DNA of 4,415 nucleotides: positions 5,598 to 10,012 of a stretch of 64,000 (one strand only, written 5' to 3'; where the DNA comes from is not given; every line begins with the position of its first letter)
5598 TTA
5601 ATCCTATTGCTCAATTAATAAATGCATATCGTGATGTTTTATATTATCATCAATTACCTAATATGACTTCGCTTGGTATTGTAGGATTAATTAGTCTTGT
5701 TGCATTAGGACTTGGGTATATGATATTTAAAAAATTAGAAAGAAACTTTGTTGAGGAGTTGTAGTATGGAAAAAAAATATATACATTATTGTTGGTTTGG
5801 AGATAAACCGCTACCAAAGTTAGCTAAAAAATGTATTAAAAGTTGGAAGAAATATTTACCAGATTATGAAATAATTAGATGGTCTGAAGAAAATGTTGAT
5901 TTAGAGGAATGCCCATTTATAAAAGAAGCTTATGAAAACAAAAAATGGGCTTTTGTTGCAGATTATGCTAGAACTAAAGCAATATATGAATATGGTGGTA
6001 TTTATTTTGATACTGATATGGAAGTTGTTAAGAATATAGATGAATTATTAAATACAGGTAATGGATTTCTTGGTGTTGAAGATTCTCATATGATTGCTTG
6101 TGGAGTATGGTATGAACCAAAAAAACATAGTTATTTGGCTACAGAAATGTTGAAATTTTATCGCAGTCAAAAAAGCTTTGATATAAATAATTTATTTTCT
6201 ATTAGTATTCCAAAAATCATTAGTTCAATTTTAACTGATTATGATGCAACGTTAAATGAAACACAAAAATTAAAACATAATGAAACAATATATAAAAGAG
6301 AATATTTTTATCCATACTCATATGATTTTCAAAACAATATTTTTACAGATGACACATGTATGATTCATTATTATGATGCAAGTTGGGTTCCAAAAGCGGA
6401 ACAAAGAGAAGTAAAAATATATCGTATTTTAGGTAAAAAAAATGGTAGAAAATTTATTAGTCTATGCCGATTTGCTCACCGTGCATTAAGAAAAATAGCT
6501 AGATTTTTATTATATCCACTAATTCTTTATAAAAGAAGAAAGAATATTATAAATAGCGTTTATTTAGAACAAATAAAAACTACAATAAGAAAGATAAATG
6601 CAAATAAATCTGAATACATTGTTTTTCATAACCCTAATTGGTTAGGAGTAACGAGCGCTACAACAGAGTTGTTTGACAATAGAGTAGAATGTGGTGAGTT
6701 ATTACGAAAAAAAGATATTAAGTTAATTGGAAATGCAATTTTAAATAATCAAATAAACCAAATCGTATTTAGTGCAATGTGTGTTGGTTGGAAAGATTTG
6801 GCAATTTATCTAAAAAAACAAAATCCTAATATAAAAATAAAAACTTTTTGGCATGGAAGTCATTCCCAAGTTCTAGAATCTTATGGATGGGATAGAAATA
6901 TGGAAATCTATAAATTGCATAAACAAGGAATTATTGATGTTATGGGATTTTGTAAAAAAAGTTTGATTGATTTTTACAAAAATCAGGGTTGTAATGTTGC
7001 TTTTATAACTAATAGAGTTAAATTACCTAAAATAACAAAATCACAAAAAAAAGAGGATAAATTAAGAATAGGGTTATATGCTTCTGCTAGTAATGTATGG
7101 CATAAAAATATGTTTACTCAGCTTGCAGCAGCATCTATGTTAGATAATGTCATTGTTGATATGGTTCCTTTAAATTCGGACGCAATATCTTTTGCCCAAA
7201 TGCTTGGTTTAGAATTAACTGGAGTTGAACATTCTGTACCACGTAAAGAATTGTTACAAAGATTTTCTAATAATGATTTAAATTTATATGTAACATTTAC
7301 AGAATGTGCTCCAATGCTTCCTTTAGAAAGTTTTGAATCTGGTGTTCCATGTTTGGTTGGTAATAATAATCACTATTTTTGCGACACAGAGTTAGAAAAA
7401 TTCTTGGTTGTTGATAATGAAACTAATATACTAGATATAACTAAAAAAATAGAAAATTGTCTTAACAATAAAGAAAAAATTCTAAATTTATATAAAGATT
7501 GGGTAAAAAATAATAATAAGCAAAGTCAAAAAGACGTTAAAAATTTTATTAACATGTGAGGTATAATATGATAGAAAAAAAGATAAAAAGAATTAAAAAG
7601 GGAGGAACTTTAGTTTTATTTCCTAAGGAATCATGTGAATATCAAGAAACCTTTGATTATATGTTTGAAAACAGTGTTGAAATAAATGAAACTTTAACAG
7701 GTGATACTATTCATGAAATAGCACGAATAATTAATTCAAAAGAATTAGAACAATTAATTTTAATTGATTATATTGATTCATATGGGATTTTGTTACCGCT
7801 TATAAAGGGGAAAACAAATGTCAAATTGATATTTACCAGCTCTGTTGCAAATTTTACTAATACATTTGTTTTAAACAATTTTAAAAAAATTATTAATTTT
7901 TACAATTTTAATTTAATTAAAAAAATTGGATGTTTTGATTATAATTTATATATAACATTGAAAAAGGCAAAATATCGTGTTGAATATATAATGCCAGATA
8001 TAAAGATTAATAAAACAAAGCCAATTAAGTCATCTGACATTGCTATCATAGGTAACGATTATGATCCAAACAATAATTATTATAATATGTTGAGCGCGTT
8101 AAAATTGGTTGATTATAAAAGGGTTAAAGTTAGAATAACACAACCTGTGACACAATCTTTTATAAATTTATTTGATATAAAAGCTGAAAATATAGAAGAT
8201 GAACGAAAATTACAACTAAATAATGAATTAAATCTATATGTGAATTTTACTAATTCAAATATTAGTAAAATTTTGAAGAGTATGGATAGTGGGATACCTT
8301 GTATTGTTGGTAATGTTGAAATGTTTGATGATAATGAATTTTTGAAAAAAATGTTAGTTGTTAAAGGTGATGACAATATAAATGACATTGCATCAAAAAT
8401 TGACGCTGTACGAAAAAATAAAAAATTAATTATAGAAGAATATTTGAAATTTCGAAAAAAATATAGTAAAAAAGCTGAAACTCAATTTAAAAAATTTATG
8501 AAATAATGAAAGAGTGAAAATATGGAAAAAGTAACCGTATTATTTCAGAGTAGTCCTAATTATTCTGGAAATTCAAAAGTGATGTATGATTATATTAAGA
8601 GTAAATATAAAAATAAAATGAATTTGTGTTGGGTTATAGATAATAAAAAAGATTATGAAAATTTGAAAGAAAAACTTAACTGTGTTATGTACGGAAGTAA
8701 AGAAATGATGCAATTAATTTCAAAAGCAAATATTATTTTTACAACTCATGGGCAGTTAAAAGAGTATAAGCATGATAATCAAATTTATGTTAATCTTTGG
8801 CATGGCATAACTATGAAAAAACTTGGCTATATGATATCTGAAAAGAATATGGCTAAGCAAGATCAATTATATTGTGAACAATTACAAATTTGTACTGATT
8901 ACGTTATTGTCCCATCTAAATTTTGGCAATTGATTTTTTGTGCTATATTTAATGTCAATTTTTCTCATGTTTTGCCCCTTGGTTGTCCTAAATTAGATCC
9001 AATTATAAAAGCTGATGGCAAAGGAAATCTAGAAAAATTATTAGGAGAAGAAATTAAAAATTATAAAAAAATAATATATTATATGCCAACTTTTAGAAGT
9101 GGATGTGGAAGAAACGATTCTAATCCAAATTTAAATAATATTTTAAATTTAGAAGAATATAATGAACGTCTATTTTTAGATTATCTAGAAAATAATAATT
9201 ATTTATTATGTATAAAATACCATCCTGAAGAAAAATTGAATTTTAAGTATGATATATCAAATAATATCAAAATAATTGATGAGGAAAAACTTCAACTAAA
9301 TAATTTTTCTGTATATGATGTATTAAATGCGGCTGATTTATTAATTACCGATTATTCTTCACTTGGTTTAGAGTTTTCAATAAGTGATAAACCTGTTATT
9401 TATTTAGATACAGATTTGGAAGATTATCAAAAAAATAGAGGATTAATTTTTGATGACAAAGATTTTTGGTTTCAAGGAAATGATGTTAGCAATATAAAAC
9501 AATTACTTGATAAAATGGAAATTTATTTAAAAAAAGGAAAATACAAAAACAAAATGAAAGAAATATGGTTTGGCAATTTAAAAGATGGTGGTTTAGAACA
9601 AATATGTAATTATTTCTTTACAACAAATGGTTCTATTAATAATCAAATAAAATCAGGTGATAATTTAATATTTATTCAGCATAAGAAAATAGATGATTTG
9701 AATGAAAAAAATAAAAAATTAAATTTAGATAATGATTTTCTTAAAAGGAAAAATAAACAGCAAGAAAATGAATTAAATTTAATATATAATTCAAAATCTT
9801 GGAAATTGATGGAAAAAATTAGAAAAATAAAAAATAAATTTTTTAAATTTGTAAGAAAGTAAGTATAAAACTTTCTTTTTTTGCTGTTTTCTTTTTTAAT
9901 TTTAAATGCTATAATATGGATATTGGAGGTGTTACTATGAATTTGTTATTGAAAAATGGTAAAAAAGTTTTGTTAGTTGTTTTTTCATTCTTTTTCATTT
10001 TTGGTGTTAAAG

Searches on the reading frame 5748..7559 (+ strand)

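Call 25: search_protein_families(library=pfam, proteins=[window:5748-7559:+], max_evalue=0.001)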
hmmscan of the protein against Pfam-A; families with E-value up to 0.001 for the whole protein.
window:5748-7559:+ (603 aa): 3 families
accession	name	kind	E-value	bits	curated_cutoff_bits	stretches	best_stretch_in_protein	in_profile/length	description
PF04488.21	Gly_transf_sug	-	3.7e-17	63.2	23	1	23-101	1-87/93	Glycosyltransferase sugar-binding region containing DXD motif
PF05704.18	Caps_synth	-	1.3e-09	38.3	24.5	1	7-121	45-167/278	Capsular polysaccharide synthesis protein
PF00534.26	Glycos_transf_1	-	1.2e-05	25.3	26.4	1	452-591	27-171/172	Glycosyl transferases group 1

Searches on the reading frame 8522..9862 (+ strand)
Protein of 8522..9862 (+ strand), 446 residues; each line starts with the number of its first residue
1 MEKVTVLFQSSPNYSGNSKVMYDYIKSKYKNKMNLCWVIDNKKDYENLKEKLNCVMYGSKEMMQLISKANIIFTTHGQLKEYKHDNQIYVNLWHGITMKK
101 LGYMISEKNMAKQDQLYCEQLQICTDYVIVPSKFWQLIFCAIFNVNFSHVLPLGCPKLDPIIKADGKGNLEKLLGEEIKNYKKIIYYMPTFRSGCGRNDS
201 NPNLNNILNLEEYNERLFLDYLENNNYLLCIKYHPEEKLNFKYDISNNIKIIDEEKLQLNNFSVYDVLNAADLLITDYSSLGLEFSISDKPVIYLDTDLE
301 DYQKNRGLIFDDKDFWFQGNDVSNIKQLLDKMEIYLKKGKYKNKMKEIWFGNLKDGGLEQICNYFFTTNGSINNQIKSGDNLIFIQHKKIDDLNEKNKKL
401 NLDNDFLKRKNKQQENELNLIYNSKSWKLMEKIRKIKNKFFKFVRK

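Call 3: search_protein_families(library=pfam, proteins=[window:8522-9862:+], max_evalue=0.01)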
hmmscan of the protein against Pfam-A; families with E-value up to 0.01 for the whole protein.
window:8522-9862:+ (446 aa): 1 family
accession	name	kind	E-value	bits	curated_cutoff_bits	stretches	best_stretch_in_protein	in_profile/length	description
PF04464.20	Glyphos_transf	-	1.1e-58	199.4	22.1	1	3-344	13-340/367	CDP-Glycerol:Poly(glycerophosphate) glycerophosphotransferase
